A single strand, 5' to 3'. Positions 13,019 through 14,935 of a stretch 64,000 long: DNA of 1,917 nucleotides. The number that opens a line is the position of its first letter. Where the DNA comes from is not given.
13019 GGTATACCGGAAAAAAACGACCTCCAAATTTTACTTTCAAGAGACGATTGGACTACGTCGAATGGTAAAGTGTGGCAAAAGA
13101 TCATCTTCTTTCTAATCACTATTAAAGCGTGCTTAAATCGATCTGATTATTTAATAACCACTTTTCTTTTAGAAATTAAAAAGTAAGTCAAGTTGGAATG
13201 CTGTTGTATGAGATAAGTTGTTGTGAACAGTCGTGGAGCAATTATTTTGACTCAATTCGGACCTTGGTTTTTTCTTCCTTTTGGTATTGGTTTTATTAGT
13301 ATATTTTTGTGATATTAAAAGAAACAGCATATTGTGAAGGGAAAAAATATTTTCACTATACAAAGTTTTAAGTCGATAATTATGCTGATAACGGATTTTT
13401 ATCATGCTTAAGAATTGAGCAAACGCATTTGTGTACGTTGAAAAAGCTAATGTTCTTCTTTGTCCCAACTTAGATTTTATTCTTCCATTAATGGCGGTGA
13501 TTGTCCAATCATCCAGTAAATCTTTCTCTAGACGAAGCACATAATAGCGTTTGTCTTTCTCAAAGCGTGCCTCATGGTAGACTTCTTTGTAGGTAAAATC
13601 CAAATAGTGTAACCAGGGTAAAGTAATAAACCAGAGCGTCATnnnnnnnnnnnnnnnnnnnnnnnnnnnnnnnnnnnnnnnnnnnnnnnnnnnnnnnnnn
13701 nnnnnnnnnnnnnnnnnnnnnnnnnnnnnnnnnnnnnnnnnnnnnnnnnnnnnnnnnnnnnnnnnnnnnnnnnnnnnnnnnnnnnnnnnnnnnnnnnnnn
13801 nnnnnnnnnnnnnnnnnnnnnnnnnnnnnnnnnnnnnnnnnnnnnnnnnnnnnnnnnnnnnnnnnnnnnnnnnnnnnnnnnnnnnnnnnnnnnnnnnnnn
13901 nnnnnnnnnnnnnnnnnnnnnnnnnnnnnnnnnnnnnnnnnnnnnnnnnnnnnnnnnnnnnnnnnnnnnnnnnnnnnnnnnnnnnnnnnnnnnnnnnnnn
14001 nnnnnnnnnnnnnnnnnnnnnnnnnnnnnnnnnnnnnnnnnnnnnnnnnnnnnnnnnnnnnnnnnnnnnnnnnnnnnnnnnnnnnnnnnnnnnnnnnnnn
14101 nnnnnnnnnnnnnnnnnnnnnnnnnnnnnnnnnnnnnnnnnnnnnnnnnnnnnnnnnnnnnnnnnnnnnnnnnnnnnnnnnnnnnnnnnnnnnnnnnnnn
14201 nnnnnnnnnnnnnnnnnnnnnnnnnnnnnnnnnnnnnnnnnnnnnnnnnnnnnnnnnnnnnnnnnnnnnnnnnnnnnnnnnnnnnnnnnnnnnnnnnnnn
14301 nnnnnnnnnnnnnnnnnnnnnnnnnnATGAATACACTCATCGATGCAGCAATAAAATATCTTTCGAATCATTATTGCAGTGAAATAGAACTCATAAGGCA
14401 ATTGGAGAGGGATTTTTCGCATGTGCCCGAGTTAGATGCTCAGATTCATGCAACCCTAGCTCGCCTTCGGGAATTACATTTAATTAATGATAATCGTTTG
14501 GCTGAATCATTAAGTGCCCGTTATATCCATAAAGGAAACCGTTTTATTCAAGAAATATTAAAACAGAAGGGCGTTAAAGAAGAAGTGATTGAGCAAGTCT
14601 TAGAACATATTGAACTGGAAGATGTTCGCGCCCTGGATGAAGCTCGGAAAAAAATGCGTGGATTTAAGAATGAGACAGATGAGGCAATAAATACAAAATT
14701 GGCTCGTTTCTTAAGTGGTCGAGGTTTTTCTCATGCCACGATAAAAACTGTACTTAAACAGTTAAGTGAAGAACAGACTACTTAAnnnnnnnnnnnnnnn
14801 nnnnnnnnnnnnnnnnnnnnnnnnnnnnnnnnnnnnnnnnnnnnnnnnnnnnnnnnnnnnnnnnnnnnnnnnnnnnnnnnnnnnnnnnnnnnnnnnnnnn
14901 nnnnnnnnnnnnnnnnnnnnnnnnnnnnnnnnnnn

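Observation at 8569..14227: Plasmid-type maintenance module (ParA, ParB-like, Rep_3, second ParB) adjacent to a minimal FimB/FimE-like tyrosine recombinase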

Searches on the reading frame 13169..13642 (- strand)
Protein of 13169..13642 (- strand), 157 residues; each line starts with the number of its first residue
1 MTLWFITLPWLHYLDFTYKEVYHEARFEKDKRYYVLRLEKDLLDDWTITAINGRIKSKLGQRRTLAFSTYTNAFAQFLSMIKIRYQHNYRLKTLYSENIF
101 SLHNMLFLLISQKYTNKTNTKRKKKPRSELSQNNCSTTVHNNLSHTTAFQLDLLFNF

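Call 3: search_protein_families(library=pfam, proteins=[window:13169-13642:-], max_evalue=0.01)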
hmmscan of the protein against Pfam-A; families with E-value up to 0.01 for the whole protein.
window:13169-13642:- (157 aa): 1 family
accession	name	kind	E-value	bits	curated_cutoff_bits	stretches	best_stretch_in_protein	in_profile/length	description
PF05406.20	WGR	-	0.0026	18.3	22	1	29-90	13-73/79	WGR domain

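Call 19: search_protein_families(library=ncbifam, proteins=[window:13169-13642:-], max_evalue=0.01)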
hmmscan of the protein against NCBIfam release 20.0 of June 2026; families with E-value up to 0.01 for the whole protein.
window:13169-13642:- (157 aa): 0 families

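Call 40: find_homologous_proteins(query=window:13169-13642:-, max_evalue=0.001)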
Query window:13169-13642:- (157 aa): 101 proteins with E <= 0.001 among 111 candidates.
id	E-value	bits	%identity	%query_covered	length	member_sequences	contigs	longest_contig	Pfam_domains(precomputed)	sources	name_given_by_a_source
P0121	2.8e-87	308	90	99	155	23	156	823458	-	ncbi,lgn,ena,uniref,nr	ncbi:TPA: hypothetical protein SLD83_001775 [Legionella pneumophila]|uniref:Transposase n=1 Tax=Legi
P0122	3.5e-81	288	85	99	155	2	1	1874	-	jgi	jgi:hypothetical protein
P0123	9.8e-57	209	89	69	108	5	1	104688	-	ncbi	ncbi:TPA: hypothetical protein ACF74G_000203 [Legionella pneumophila]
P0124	2.6e-50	188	58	99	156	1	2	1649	PF05406.21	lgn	-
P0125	2.7e-47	178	61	97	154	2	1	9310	-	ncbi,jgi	jgi:hypothetical protein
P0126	8.3e-41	157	49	99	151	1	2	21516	-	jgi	jgi:hypothetical protein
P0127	6.5e-40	155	52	93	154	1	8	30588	-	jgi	jgi:hypothetical protein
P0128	1.1e-39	154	66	62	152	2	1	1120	-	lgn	-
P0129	1.2e-39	154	52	90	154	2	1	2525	-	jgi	jgi:hypothetical protein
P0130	2.8e-39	152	52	95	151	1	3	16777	-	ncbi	-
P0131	7.2e-39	151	51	90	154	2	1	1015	-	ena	-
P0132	1.1e-38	151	54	85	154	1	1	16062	-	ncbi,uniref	ncbi:MAG: WGR domain-containing protein [Legionella sp.]|uniref:WGR domain-containing protein n=1 Ta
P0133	1.2e-38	150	51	90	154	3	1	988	-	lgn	-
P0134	1.3e-38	150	52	90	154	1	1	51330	-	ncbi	ncbi:TPA: WGR domain-containing protein [Legionella anisa]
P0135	1.6e-38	150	52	90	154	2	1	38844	-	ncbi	ncbi:TPA: WGR domain-containing protein [Legionella pneumophila]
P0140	3.8e-37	146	64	62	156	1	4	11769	PF05406.21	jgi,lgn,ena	jgi:hypothetical protein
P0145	6.6e-36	142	49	88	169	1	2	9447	PF05406.21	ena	-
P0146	7.6e-36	141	50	85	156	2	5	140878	PF05406.21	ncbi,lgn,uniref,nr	ncbi:hypothetical protein TUM19329_36710 (plasmid) [Legionella antarctica]|uniref:WGR domain-contain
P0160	2.0e-33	133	47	99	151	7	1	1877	PF05406.21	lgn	-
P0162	2.2e-33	133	45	100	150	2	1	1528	PF05406.21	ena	-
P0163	5.2e-33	132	47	100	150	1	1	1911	PF05406.21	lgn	-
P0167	1.3e-32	131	58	63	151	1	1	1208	PF05406.21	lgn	-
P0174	8.2e-32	128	60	62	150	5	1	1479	PF05406.21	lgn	-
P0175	8.9e-32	128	53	79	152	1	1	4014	PF05406.21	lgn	-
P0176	1.0e-31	128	45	100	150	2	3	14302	PF05406.21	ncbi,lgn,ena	-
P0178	1.6e-31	127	45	100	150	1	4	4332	PF05406.21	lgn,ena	-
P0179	3.2e-31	126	57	62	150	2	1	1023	PF05406.21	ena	-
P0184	1.6e-30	124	65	53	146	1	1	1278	PF05406.21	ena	-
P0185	2.1e-30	124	56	62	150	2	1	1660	PF05406.21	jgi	jgi:predicted DNA-binding WGR domain protein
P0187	3.3e-30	123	49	78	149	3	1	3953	PF05406.21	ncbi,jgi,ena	jgi:hypothetical protein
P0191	1.3e-29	121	41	92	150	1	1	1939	PF05406.21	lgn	-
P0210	1.1e-25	108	45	78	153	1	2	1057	PF05406.21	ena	-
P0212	5.9e-25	106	50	62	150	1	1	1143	PF05406.21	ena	-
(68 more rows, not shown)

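Call 52: predict_structure(alignment_id=A3)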
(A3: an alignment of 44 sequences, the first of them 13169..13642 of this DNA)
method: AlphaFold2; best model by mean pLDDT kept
length: 157 residues; sequences in the alignment: 44
mean_pLDDT: 70.8   pTM: 0.56
mean pLDDT of the five models: 70.8, 70.1, 68.4, 67.9, 66.6
residues with pLDDT >= 90: 59; 70-90: 31; 50-70: 27; < 50: 40
segments of 3 or more residues with pLDDT < 50: 119-157
pLDDT, mean of each block of 10 residues (from residue 1): 57 58 91 94 90 91 93 92 92 84 75 58 40 33 38 37
secondary structure, 60 per line:
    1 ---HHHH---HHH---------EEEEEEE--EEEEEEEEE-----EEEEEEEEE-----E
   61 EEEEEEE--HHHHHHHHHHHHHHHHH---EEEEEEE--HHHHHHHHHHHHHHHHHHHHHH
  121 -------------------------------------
elements in order: H4-7 E23-29 E32-40 E46-54 E60-67 H70-86 E90-96 H99-120

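Call 56: fold_search(model_id=the predicted structure, library=pdb)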
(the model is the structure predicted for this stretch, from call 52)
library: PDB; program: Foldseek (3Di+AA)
matches with E <= 10: 312; with E <= 0.001: 0
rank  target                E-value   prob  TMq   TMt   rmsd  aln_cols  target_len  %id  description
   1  2eoc_MODEL_1_A        1.7e-02  1.00  0.35  0.44   7.1        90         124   17  Solution structure of the WGR domain from human poly [ADP-ribose] polymerase-3 (released 2008-04-01)
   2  3nm7_C                6.1e-02  0.89  0.27  0.45   4.8        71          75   18  Crystal Structure of Borrelia burgdorferi Pur-alpha (released 2010-10-06)
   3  7s68_B                6.5e-02  1.00  0.33  0.25   2.7        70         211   17  Structure of human PARP1 domains (Zn1, Zn3, WGR and HD) bound to a DNA double strand break. (released 2022-06-29)
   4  7s6h_B                6.9e-02  1.00  0.36  0.13   2.4        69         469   17  Human PARP1 deltaV687-E688 bound to NAD+ analog EB-47 and to a DNA double strand break. (released 2022-06-29)
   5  7s6h_D                6.9e-02  1.00  0.36  0.13   2.4        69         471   17  Human PARP1 deltaV687-E688 bound to NAD+ analog EB-47 and to a DNA double strand break. (released 2022-06-29)
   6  3nm7_A                7.3e-02  0.85  0.27  0.42   5.0        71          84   21  Crystal Structure of Borrelia burgdorferi Pur-alpha (released 2010-10-06)
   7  8g0h_B                8.1e-02  1.00  0.34  0.12   2.3        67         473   18  Human PARP1 deltaV687-E688 bound to UKTT5 (compound 10) and to a DNA double strand break. (released 2024-02-07)
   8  7s81_P                8.1e-02  1.00  0.33  0.27   2.8        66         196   17  Structure of human PARP1 domains (Zn1, Zn3, WGR, HD) bound to a DNA double strand break. (released 2022-06-29)
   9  3nm7_B                8.1e-02  0.84  0.27  0.45   4.7        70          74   18  Crystal Structure of Borrelia burgdorferi Pur-alpha (released 2010-10-06)
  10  7s6m_B                9.1e-02  1.00  0.32  0.12   2.9        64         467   17  Human PARP1 deltaV687-E688 bound to a DNA double strand break. (released 2022-06-29)
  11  7s6m_D                9.1e-02  1.00  0.32  0.11   2.9        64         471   17  Human PARP1 deltaV687-E688 bound to a DNA double strand break. (released 2022-06-29)
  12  3nm7_D                9.1e-02  0.84  0.27  0.45   4.8        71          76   21  Crystal Structure of Borrelia burgdorferi Pur-alpha (released 2010-10-06)
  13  8g0h_D                9.6e-02  1.00  0.34  0.12   2.3        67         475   18  Human PARP1 deltaV687-E688 bound to UKTT5 (compound 10) and to a DNA double strand break. (released 2024-02-07)
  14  2cr9_MODEL_1_A        9.6e-02  1.00  0.37  0.41   5.8        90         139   18  Solution structure of WGR domain of poly(ADP-ribose) polymerase-1 (released 2005-11-20)
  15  7s81_C                1.0e-01  0.94  0.36  0.27  16.0       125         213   16  Structure of human PARP1 domains (Zn1, Zn3, WGR, HD) bound to a DNA double strand break. (released 2022-06-29)
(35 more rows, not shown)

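Call 88: search_protein_families(library=padloc, proteins=[window:13169-13642:-], max_evalue=0.01)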
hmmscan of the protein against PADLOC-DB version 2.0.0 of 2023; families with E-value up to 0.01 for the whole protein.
window:13169-13642:- (157 aa): 0 families

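Call 89: search_protein_families(library=phrogs, proteins=[window:13169-13642:-], max_evalue=0.001)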
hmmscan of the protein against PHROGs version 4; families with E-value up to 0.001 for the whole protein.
window:13169-13642:- (157 aa): 0 families

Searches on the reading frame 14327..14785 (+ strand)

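Call 3: search_protein_families(library=pfam, proteins=[window:14327-14785:+], max_evalue=0.01)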
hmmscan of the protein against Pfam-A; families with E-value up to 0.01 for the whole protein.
window:14327-14785:+ (152 aa): 5 families
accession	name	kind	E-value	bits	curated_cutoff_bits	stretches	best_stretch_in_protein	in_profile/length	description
PF21981.2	RecX_HTH3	-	1.6e-09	38.2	26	1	101-143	6-48/48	RecX, third three-helix domain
PF21982.2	RecX_HTH1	-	9.8e-08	32.3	26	0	78-93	23-38/40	RecX, first three-helix domain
PF02631.22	RecX_HTH2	-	2.3e-06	28.1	26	1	54-92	1-42/42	RecX, second three-helix domain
PF03744.18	BioW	-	0.0014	18.6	25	1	23-98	31-107/239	6-carboxyhexanoate--CoA ligase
PF04695.18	Pex14_N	-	0.0097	16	23.2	0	78-93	30-45/46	Pex14 N-terminal domain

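Call 19: search_protein_families(library=ncbifam, proteins=[window:14327-14785:+], max_evalue=0.01)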
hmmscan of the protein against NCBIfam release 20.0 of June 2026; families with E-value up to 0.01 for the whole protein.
window:14327-14785:+ (152 aa): 19 families
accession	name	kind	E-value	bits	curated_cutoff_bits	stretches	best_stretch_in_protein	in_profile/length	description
NF001063.0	PRK00117.5-3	equivalog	6.8e-19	68.3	186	1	6-151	15-158/165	recombination regulator RecX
NF001065.0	PRK00117.5-5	equivalog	1.2e-17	64.5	175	1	3-150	6-145/149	recombination regulator RecX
NF010733.0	PRK14135.1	equivalog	5.9e-17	62.2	240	1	6-151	64-210/267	recombination regulator RecX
NF001057.0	PRK00117.3-3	equivalog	6.4e-17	62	146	1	3-148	4-148/151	recombination regulator RecX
NF001058.0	PRK00117.4-1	equivalog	1e-16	61.6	194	1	7-150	67-211/214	recombination regulator RecX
NF001055.0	PRK00117.2-5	equivalog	2.1e-16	60.3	129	1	4-150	10-152/157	recombination regulator RecX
NF010734.0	PRK14136.1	equivalog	2e-12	47.5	359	1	3-145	173-311/319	recombination regulator RecX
NF001054.0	PRK00117.2-1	equivalog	1.4e-10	41.5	189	1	8-146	14-150/154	recombination regulator RecX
NF010732.0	PRK14134.1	equivalog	2.2e-09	37.3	351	1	7-150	66-210/283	recombination regulator RecX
NF001064.0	PRK00117.5-4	equivalog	5.2e-09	35.8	217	1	40-147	65-177/194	recombination regulator RecX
NF001056.0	PRK00117.3-1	equivalog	8.2e-08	32.2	237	1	42-149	58-175/181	recombination regulator RecX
NF001053.0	PRK00117.1-3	equivalog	1.4e-07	32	216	1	37-147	67-179/180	recombination regulator RecX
NF010735.0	PRK14137.1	equivalog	1.4e-07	31.4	294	1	3-148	41-181/197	recombination regulator RecX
NF001052.0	PRK00117.1-1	equivalog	1.2e-06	28.9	266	1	3-145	13-163/166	recombination regulator RecX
NF001059.0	PRK00117.4-3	equivalog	1.3e-05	24.9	253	1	17-118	61-163/206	recombination regulator RecX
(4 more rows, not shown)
